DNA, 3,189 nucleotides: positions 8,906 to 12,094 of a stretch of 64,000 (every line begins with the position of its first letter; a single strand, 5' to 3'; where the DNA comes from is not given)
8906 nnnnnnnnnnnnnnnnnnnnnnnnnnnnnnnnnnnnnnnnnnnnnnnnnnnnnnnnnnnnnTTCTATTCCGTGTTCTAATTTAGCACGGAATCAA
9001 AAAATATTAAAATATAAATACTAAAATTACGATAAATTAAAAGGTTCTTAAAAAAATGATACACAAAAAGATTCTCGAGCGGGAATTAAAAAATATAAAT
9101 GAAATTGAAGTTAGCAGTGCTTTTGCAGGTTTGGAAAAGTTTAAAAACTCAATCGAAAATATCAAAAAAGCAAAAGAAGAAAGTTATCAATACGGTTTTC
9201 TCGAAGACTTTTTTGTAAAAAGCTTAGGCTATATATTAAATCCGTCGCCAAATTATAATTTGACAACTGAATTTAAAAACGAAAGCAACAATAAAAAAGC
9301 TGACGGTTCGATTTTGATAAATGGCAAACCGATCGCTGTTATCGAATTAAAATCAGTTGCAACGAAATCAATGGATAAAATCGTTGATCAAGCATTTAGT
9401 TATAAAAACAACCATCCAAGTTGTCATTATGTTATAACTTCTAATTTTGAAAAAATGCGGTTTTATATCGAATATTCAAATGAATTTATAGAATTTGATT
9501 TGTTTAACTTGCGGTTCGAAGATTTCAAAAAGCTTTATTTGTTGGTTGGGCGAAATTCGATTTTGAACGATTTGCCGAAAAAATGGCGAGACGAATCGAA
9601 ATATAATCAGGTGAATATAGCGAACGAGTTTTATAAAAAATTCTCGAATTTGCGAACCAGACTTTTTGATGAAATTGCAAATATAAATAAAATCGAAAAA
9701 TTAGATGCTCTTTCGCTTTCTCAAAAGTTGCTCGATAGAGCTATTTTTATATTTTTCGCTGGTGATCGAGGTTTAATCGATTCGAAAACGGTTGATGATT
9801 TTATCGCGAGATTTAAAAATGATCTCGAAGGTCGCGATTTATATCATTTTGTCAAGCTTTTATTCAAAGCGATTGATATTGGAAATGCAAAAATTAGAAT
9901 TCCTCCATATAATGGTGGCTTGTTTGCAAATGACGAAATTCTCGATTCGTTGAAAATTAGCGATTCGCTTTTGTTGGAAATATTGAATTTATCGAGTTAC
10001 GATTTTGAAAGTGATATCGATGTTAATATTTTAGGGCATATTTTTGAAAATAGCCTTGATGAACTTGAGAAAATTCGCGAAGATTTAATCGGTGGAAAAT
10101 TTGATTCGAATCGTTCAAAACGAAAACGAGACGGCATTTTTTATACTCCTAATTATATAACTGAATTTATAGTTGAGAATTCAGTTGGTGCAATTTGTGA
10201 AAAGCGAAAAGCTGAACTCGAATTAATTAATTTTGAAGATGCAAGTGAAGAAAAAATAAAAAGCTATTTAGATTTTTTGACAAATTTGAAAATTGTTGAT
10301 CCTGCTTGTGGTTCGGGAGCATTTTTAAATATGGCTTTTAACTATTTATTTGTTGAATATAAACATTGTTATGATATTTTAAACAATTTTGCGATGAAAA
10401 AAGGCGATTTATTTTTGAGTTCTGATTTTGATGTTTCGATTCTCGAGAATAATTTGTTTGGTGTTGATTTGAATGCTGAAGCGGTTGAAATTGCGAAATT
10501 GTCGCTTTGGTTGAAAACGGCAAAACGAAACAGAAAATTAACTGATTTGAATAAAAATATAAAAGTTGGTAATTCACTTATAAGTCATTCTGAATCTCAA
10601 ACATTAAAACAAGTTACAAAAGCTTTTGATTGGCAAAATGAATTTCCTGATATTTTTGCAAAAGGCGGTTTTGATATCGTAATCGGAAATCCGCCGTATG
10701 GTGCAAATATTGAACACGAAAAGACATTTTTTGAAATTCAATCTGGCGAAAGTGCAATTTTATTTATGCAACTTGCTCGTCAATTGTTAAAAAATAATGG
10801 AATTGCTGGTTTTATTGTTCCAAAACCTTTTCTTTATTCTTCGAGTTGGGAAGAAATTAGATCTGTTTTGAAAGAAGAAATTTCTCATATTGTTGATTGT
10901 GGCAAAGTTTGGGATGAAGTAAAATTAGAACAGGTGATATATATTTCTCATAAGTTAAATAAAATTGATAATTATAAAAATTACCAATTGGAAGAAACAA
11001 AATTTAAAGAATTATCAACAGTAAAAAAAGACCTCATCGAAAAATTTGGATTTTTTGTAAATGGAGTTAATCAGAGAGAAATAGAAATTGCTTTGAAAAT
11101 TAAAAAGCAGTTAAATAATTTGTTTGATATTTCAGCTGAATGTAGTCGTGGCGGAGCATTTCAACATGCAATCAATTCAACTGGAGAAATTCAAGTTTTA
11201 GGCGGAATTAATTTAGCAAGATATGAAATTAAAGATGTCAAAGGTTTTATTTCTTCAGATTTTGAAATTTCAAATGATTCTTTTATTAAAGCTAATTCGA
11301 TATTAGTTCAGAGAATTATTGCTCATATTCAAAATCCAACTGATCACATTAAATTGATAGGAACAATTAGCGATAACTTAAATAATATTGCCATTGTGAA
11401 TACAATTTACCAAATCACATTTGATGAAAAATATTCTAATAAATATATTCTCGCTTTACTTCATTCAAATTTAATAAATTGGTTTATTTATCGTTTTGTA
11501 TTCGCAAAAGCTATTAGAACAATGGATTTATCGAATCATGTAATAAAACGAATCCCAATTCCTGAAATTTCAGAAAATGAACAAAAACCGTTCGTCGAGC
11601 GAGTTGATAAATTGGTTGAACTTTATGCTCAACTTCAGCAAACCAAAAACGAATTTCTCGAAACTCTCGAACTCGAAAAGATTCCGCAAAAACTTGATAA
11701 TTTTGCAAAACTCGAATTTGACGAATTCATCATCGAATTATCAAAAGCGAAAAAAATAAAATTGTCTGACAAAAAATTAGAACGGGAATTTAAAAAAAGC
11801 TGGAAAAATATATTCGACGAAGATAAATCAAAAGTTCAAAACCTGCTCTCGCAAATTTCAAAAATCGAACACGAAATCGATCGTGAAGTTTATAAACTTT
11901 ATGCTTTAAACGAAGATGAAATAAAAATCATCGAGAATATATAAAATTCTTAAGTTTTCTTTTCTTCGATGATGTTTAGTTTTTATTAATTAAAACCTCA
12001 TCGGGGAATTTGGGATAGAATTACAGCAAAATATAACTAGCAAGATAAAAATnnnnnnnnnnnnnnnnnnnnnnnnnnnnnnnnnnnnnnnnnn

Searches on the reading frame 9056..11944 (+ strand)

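Call 23: search_protein_families(library=pfam, proteins=[window:9056-11944:+], max_evalue=0.00001)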
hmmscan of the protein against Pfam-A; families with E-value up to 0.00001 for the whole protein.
window:9056-11944:+ (962 aa): 5 families
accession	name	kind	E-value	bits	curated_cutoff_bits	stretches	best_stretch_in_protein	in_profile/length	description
PF07669.17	Eco57I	-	5.6e-35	121.4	25.3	1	465-616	1-166/171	Eco57I restriction-modification methylase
PF20473.4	MmeI_Mtase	-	5.1e-17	62.3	27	1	397-555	7-152/259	MmeI, DNA-methyltransferase domain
PF02384.22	N6_Mtase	-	5.4e-15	55.9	20.4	1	353-625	19-224/311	N-6 DNA Methylase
PF04313.20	HSDR_N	-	4.5e-07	30.4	25.1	1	68-138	113-191/198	Type I restriction enzyme R protein N terminus (HSDR_N)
PF20465.4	MmeI_hel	-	3.1e-06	28.3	27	0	223-290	4-75/75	MmeI, helicase spacer domain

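Call 72: search_protein_families(library=padloc, proteins=[window:9056-11944:+], max_evalue=0.001)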
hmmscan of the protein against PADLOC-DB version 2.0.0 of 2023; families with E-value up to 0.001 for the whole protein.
window:9056-11944:+ (962 aa): 47 families (the best 25 are shown)
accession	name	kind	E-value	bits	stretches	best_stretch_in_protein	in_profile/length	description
PDLC03609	REase_MTase_IIG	-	4.8e-163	542.5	2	4-643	6-672/1066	Type IIG restriction enzyme-methyltransferase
PDLC03629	REase_MTase_IIG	-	2e-56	189.5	2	316-551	338-583/1182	Type IIG restriction enzyme-methyltransferase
PDLC03604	REase_MTase_IIG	-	8.1e-52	174.4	2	72-645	70-655/1011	Type IIG restriction enzyme-methyltransferase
PDLC02643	DrmMI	-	6.8e-32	108.3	2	354-519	550-727/1347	DrmMI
PDLC03598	REase_MTase_IIG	-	1.2e-28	97.6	1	26-548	12-490/912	Type IIG restriction enzyme-methyltransferase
PDLC03612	REase_MTase_IIG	-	3.3e-26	89.8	4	519-661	783-952/1247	Type IIG restriction enzyme-methyltransferase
PDLC03627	REase_MTase_IIG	-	3.4e-25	86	1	72-488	81-482/1136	Type IIG restriction enzyme-methyltransferase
PDLC04134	mad2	-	8e-25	85.6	1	71-610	29-418/492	mads_2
PDLC02638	DrmMI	-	5.3e-24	82.4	2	354-519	549-726/935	DrmMI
PDLC02521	PglX|PglXI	-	2.5e-21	73.4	2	362-518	247-404/1174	PglX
PDLC02644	DrmMI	-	4.3e-20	69.3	3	462-517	180-235/988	DrmMI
PDLC02525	PglX|PglXI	-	4.4e-20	69.9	1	297-502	171-365/607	PglX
PDLC02527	PglX|PglXI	-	5e-20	68.9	2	362-491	238-394/1332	PglX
PDLC03348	MTase_II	-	7e-19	65.8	1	412-857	249-678/727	Type II methyltransferase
PDLC03600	REase_MTase_IIG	-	3.1e-18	63.2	2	362-505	240-381/1205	Type IIG restriction enzyme-methyltransferase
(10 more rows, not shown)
